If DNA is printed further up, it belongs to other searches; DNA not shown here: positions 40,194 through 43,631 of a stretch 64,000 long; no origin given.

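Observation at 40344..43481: Single 1045-aa protein fusing CapA/PGA_cap, Mur ligase (MurF/CapB-like) and BspA-type leucine-rich repeats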

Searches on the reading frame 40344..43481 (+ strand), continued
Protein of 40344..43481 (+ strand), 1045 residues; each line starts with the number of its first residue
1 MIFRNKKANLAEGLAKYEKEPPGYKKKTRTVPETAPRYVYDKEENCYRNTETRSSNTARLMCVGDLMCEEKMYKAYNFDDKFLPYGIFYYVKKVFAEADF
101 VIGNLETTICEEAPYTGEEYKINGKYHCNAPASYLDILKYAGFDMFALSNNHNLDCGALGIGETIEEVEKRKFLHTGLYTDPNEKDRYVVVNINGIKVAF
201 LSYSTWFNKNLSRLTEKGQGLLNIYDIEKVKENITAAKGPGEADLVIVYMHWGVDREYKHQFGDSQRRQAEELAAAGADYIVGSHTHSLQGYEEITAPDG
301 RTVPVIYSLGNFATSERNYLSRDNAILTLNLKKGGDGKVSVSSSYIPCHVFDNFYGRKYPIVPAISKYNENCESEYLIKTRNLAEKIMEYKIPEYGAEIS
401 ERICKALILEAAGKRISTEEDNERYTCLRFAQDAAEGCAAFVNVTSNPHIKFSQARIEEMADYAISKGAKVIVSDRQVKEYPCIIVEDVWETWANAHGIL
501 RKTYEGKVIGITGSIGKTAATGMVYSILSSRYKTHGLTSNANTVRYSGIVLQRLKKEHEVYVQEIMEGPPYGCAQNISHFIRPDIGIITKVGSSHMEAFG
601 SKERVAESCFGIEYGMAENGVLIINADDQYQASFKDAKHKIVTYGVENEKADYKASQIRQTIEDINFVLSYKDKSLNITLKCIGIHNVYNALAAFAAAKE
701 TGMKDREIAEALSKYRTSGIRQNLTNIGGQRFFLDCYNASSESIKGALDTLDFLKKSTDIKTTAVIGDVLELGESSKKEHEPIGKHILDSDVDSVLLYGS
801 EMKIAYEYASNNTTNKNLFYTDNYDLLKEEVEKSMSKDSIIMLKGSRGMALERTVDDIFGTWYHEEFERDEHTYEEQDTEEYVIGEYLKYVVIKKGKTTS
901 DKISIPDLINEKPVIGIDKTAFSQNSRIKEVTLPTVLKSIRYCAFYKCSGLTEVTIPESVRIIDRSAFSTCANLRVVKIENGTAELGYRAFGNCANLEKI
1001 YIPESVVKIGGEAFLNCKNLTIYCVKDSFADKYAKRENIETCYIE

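Call 14: find_encoding_contigs(protein=P0005, flank=10000, max_places=2)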
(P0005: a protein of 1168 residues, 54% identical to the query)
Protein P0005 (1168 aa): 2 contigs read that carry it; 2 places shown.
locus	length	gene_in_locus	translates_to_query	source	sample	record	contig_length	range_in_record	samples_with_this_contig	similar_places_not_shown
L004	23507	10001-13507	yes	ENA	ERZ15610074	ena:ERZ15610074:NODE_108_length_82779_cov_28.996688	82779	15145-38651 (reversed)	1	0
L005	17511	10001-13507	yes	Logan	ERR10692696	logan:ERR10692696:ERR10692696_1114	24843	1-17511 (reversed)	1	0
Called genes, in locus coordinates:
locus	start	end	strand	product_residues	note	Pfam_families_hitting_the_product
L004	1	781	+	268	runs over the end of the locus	PF01061:ABC2_membrane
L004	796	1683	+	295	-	PF00005:ABC_tran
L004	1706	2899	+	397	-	PF04464:Glyphos_transf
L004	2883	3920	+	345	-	PF14397:ATPgrasp_ST, PF14398:ATPgrasp_YheCD (faint)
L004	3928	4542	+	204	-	PF12804:NTP_transf_3 (weak)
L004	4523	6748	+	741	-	PF14397:ATPgrasp_ST, PF14398:ATPgrasp_YheCD (weak)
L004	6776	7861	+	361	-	PF01210:NAD_Gly3P_dh_N (weak), PF02558:ApbA, PF02317:Octopine_DH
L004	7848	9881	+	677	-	PF14397:ATPgrasp_ST, PF14398:ATPgrasp_YheCD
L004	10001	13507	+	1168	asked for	PF07653:SH3_2 (faint), PF08239:SH3_3, PF06347:SH3_4 (weak), PF08239:SH3_3, PF09587:PGA_cap, PF08245:Mur_ligase_M, PF02875:Mur_ligase_C, PF13306:LRR_5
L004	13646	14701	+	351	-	PF01820:Dala_Dala_lig_N, PF02222:ATP-grasp, PF02786:CPSase_L_D2 (weak), PF07478:Dala_Dala_lig_C, PF13535:ATP-grasp_4 (faint)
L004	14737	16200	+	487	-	PF03816:LytR_cpsA_psr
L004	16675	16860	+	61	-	PF07927:HicA_toxin (faint)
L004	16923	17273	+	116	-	PF15919:HicB_lk_antitox, PF21748:UPF0150, PF05534:HicB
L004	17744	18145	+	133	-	-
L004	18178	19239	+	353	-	PF15731:MqsA_antitoxin (weak), PF01381:HTH_3 (faint), PF13274:SocA_Panacea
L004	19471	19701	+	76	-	-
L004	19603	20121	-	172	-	-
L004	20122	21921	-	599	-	PF00474:SSF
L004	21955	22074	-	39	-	-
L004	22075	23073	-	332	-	PF08240:ADH_N, PF16912:Glu_dehyd_C, PF00107:ADH_zinc_N, PF13602:ADH_zinc_N_2 (weak)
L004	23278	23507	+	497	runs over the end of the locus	PF00070:Pyr_redox (faint), PF01266:DAO, PF01494:FAD_binding_3 (faint), PF07992:Pyr_redox_2 (faint), PF13450:NAD_binding_8 (weak), PF04324:Fer2_BFD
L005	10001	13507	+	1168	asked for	PF07653:SH3_2 (faint), PF08239:SH3_3, PF06347:SH3_4 (weak), PF08239:SH3_3, PF09587:PGA_cap, PF08245:Mur_ligase_M, PF02875:Mur_ligase_C, PF13306:LRR_5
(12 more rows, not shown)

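Call 15: find_encoding_contigs(protein=P0022, flank=10000, max_places=2)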
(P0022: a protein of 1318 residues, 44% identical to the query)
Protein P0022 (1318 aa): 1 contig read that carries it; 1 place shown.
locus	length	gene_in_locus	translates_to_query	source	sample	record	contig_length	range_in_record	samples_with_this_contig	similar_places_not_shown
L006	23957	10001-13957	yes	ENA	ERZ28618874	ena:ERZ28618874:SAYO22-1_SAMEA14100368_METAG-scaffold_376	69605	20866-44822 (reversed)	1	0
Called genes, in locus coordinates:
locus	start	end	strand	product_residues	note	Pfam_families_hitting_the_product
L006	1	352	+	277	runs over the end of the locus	PF01061:ABC2_membrane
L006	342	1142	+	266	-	PF00005:ABC_tran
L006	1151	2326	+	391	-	PF04464:Glyphos_transf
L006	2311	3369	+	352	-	PF14397:ATPgrasp_ST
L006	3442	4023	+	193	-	-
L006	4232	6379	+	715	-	PF14397:ATPgrasp_ST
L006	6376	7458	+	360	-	PF02558:ApbA, PF02317:Octopine_DH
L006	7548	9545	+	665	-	PF14397:ATPgrasp_ST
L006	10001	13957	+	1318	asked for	PF01820:Dala_Dala_lig_N (weak), PF02222:ATP-grasp (weak), PF02786:CPSase_L_D2 (weak), PF07478:Dala_Dala_lig_C, PF09587:PGA_cap, PF08245:Mur_ligase_M, PF02875:Mur_ligase_C, PF13306:LRR_5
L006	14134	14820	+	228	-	PF00768:Peptidase_S11, PF13354:Beta-lactamase2 (faint)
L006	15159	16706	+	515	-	PF03553:Na_H_antiporter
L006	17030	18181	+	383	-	PF03816:LytR_cpsA_psr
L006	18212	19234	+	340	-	PF00535:Glycos_transf_2, PF10111:Glyco_tranf_2_2, PF13641:Glyco_tranf_2_3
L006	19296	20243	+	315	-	PF03816:LytR_cpsA_psr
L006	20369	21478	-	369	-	PF00535:Glycos_transf_2, PF10111:Glyco_tranf_2_2, PF13641:Glyco_tranf_2_3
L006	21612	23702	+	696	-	PF20176:DUF6541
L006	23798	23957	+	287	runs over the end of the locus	PF04991:LicD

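Call 32: find_related_loci(query=A1, collection=genome_contigs, flank=10000)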
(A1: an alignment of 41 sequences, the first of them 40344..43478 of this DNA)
Query A1 (1045 aa) in genome_contigs; peptide patterns used: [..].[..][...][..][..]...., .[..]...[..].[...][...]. (x = any residue, [..] = any of these).
599 stretches matched a pattern (row limit reached: there are more); 579 encode a relative of the query (tblastn E <= 1e-3); the best 80 are kept; 80 distinct loci.
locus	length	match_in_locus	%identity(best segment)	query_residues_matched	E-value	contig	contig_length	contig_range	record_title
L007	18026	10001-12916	46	56-1039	0e+0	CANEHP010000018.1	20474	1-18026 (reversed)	MAG TPA_asm: uncultured Clostridia bacterium isolate SRR18439535_bin.34_metawrap_v1.3_MAG genome assembly, contig: NODE.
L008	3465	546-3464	42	1-977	0e+0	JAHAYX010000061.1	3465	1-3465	MAG: Clostridiaceae bacterium isolate MB2.102 k127_720221, whole genome shotgun sequence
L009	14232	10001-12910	47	58-1039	0e+0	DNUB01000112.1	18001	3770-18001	MAG TPA_asm: Oscillospiraceae bacterium isolate UBA11956 contig_19542, whole genome shotgun sequence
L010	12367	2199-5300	35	12-1039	0e+0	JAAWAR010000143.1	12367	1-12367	MAG: Lachnospiraceae bacterium isolate ABMPRH_140_2 k141_557216, whole genome shotgun sequence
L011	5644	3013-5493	35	15-864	1e-146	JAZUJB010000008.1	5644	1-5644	MAG: Oscillospiraceae bacterium isolate T1900045260_TH20190030.MAGScoT_cleanbin_000031 SGB_5816_k141_727336, whole genom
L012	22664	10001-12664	32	11-861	4e-125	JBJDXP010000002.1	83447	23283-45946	MAG: Candidatus Limivicinus sp. isolate LOHA37_bin.003 NODE_100_length_83447_cov_22.848679, whole genome shotgun sequenc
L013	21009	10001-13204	36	25-1040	2e-98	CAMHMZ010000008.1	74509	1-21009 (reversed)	MAG: uncultured Clostridia bacterium isolate SRR11784281_bin.87_metaWRAP_v1.3_MAG genome assembly, contig: ERZ12203356.2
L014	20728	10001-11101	43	21-393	4e-87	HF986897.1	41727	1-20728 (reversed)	Firmicutes bacterium CAG:555 genomic scaffold, scf123, whole genome shotgun sequence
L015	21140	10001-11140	42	13-392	8e-83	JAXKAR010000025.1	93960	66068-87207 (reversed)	MAG: Emergencia sp. isolate DOME_MAG_8489 8489_D0104_k141_57164, whole genome shotgun sequence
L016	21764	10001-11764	34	16-629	5e-82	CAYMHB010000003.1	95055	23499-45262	MAG TPA_asm: uncultured Oscillospiraceae bacterium isolate SRP315200_co1_860 genome assembly, contig: NODE_97_length_950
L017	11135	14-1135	42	17-392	1e-81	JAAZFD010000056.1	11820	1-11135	MAG: Clostridiales bacterium isolate AS10tlH2TH_161 67954_AS10, whole genome shotgun sequence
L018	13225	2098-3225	41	17-392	4e-79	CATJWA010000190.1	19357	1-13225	MAG: uncultured Eubacteriales bacterium isolate iMGMC-711_1678881662 genome assembly, contig: MegahitA5_29894, whole gen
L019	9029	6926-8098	38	15-407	3e-78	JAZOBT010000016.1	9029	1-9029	MAG: Acutalibacteraceae bacterium isolate T1900044757_TS20190223.MAGScoT_cleanbin_000072 SGB_2314_k141_128674, whole gen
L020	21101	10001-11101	41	3-363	1e-72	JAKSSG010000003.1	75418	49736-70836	MAG: Clostridia bacterium isolate Horse_feces275 MAG275_3, whole genome shotgun sequence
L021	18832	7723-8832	41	25-401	5e-70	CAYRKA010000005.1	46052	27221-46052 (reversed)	MAG TPA_asm: uncultured Lachnospiraceae bacterium isolate SRP222994_co1_237 genome assembly, contig: NODE_1330_length_46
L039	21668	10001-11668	36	37-1045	1e-55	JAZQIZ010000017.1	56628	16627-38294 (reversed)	MAG: Eubacteriales bacterium isolate T1900044622_TS20190088.MAGScoT_cleanbin_000003 SGB_900_k141_1816686, whole genome s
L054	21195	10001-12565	27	9-855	8e-80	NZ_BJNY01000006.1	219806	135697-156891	Glutamicibacter uratoxydans strain NBRC 15515 sequence06, whole genome shotgun sequence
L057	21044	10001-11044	33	508-855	2e-44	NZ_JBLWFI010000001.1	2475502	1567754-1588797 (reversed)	Tepidibacillus infernus strain MBL-TLP NODE_1_length_2475502_cov_35.665137, whole genome shotgun sequence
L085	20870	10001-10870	35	57-351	1e-38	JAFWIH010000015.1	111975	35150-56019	MAG: Clostridia bacterium isolate RGIG5765 Sheep_Ileum-4__c150195, whole genome shotgun sequence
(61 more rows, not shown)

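Call 39: search_protein_families(library=pfam, proteins=[L054:3240-4052:+, L054:4449-7889:-, L054:7918-8745:-, L054:9971-12595:+, L054:12991-13995:+, L054:14052-15602:+, L054:15703-16395:-, L054:16402-17634:-, L054:17812-18870:+, L054:18985-20079:+], max_evalue=0.001)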
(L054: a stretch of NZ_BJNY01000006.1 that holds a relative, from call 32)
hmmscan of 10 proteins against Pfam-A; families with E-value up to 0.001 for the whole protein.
L054:3240-4052:+ (270 aa): 0 families

L054:4449-7889:- (1146 aa): 8 families
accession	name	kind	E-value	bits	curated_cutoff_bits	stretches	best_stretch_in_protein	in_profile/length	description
PF09587.15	PGA_cap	-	1.2e-52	179.3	27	1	355-610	1-254/255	Bacterial capsule synthesis protein PGA_cap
PF13306.12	LRR_5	-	2.1e-41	141.2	27.7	2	53-140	20-105/127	BspA type Leucine rich repeat region (6 copies)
PF13855.12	LRR_8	-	8.9e-09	35.4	27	1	76-120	11-56/61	Leucine rich repeat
PF07478.18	Dala_Dala_lig_C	-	2.1e-07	31.1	24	0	828-894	29-95/204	D-ala D-ala ligase C-terminus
PF08443.16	RimK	-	6e-06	26.4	21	0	965-1036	113-172/188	RimK-like ATP-grasp domain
PF02655.19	ATP-grasp_3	-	1.1e-05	26.1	23.2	0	796-894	1-85/160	ATP-grasp domain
PF02786.22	CPSase_L_D2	-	0.00013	22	19.8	1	798-870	1-72/211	Carbamoyl-phosphate synthase L chain, ATP binding domain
PF14397.11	ATPgrasp_ST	-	0.00092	18.9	31.4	0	795-859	18-84/278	Sugar-transfer associated ATP-grasp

L054:7918-8745:- (275 aa): 0 families

L054:9971-12595:+ (874 aa): 3 families
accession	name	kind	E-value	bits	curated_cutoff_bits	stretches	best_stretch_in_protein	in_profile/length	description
PF08245.18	Mur_ligase_M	-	1.2e-37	130.3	24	1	523-709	1-200/200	Mur ligase middle domain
PF09587.15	PGA_cap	-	1.9e-21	77.2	27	1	64-293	2-239/255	Bacterial capsule synthesis protein PGA_cap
PF02875.26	Mur_ligase_C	-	6.2e-16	59.8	28.4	1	732-857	2-127/127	Mur ligase, glutamate ligase domain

L054:12991-13995:+ (334 aa): 1 family
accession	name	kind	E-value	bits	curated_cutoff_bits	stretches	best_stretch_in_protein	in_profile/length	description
PF01936.24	NYN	-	3.6e-09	37.7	24.2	1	6-147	3-126/145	NYN domain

L054:14052-15602:+ (516 aa): 6 families
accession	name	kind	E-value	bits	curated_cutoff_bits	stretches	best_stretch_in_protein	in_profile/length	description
PF09334.17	tRNA-synt_1g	-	2.5e-112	376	20.1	1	8-367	1-390/391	tRNA synthetases class I (M)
PF00133.28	tRNA-synt_1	-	6.9e-28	98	22.7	2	226-334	295-404/414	tRNA synthetases class I (I, L, M and V)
PF01406.26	tRNA-synt_1e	-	1.5e-15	57.8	27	2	19-147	21-149/301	tRNA synthetases class I (C) catalytic domain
PF19303.5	Anticodon_3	-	1.3e-13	51.5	23.5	1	379-515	1-138/152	Anticodon binding domain of methionyl tRNA ligase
PF01921.24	tRNA-synt_1f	-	4.1e-06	26.4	27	0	287-336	265-314/360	tRNA synthetases class I (K)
PF08264.19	Anticodon_1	-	1.4e-05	25.4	25.1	1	389-472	1-83/148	Anticodon-binding domain of tRNA ligase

L054:15703-16395:- (230 aa): 3 families
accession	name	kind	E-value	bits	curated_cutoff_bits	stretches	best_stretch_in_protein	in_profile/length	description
PF00072.30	Response_reg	-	9.3e-25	87.4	30.2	1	9-125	1-111/111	Response regulator receiver domain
PF00196.25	GerE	-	4.8e-22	77.8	23.5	1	166-222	1-57/57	Bacterial regulatory proteins, luxR family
PF08281.18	Sigma70_r4_2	-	1.1e-08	35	25.7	1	159-210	2-54/54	Sigma-70, region 4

L054:16402-17634:- (410 aa): 3 families
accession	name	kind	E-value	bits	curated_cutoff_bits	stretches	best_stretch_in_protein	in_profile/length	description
PF23539.1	DUF7134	-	5.6e-36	124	27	1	15-179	2-155/155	Domain of unknown function (DUF7134)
PF07730.19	HisKA_3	-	4.4e-19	69.2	24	1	207-273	1-67/68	Histidine kinase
PF02518.31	HATPase_c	-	2.7e-10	41.1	26.4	1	317-407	3-109/111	Histidine kinase-, DNA gyrase B-, and HSP90-like ATPase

L054:17812-18870:+ (352 aa): 2 families
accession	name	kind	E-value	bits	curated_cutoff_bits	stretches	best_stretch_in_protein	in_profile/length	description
PF00180.25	Iso_dh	-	3.2e-95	319.8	27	1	7-336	2-331/348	Isocitrate/isopropylmalate dehydrogenase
PF08350.17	FilR1_middle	-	0.00073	20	27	0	204-258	50-104/128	Methanogenesis regulatory protein FilR1, middle domain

L054:18985-20079:+ (364 aa): 1 family
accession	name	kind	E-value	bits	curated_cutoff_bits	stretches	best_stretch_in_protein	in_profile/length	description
PF01063.24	Aminotran_4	-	2e-35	123.1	28.5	1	76-317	2-220/223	Amino-transferase class IV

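Call 48: predict_structure(alignment_id=A1)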
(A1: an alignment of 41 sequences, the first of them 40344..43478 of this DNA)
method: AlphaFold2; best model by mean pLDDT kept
length: 1045 residues; sequences in the alignment: 41
mean_pLDDT: 89.1   pTM: 0.69
mean pLDDT of the five models: 89.1, 88.7, 88.5, 88.5, 88.0
residues with pLDDT >= 90: 657; 70-90: 328; 50-70: 42; < 50: 18
segments of 3 or more residues with pLDDT < 50: 1-8, 27-35
pLDDT, mean of each block of 10 residues (from residue 1): 41 78 58 53 72 71 94 85 86 88 93 86 86 88 91 89 89 89 85 89 86 87 92 84 87 84 92 95 91 88 93 90 93 76 92 92 89 87 83 75 87 69 86 92 90 93 95 96 95 94 90 92 95 82 89 90 91 93 96 88 93 92 96 88 96 96 93 95 92 98 96 89 86 85 93 88 94 88 95 95 96 88 96 89 90 91 85 84 94 91 95 96 94 97 97 97 97 97 95 97 95 95 96 96 90
secondary structure, 60 per line:
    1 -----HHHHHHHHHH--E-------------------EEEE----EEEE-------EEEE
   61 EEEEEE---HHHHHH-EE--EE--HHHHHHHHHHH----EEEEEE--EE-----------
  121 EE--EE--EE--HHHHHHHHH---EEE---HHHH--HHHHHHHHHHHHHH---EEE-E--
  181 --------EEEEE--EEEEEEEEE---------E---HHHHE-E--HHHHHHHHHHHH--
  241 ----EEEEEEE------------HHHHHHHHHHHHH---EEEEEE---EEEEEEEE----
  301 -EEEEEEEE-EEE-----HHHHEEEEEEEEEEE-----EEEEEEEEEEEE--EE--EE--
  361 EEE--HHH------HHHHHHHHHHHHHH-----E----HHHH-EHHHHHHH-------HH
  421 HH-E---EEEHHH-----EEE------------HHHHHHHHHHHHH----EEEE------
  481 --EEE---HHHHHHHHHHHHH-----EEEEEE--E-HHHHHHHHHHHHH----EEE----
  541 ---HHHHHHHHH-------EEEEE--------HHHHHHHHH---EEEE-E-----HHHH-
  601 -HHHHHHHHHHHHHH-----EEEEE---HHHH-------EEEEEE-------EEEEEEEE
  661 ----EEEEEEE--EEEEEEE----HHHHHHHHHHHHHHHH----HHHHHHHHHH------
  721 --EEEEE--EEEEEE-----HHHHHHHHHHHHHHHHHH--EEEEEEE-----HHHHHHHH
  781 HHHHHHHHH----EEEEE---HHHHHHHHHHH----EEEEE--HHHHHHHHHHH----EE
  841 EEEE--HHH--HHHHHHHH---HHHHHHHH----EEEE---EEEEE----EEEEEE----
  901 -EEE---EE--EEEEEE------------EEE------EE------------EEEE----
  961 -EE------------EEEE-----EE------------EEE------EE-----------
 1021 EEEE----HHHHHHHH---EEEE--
elements in order (helices of 4 or more, strands of 3 or more residues): H6-15 E38-41 E46-49 E57-66 H70-75 H85-95 E100-105 H133-141 E145-147 H151-154 H157-170 E174-176 E189-193 E196-204 H218-221 H227-238 E245-251 H264-276 E280-285 E289-296 E302-309 E311-313 H319-322 E323-333 E339-350 E361-363 H375-388 H399-402 H405-411 H419-422 E428-430 E439-441 H454-466 E471-474 E483-485 H489-501 E507-512 H517-529 E534-536 H544-552 E560-564 H573-581 E585-588 H596-599 H602-615 E621-625 H629-632 E640-645 E653-660 E665-671 E674-680 H685-700 H705-714 E723-727 E730-735 H741-758 E761-767 H773-789 E794-798 H802-812 E817-821 H824-834 E839-844 H852-859 H863-870 E875-878 E882-886 E891-896 E902-904 E912-917 E930-932 E953-956 E976-979 E999-1001 E1021-1024 H1029-1036 E1040-1043
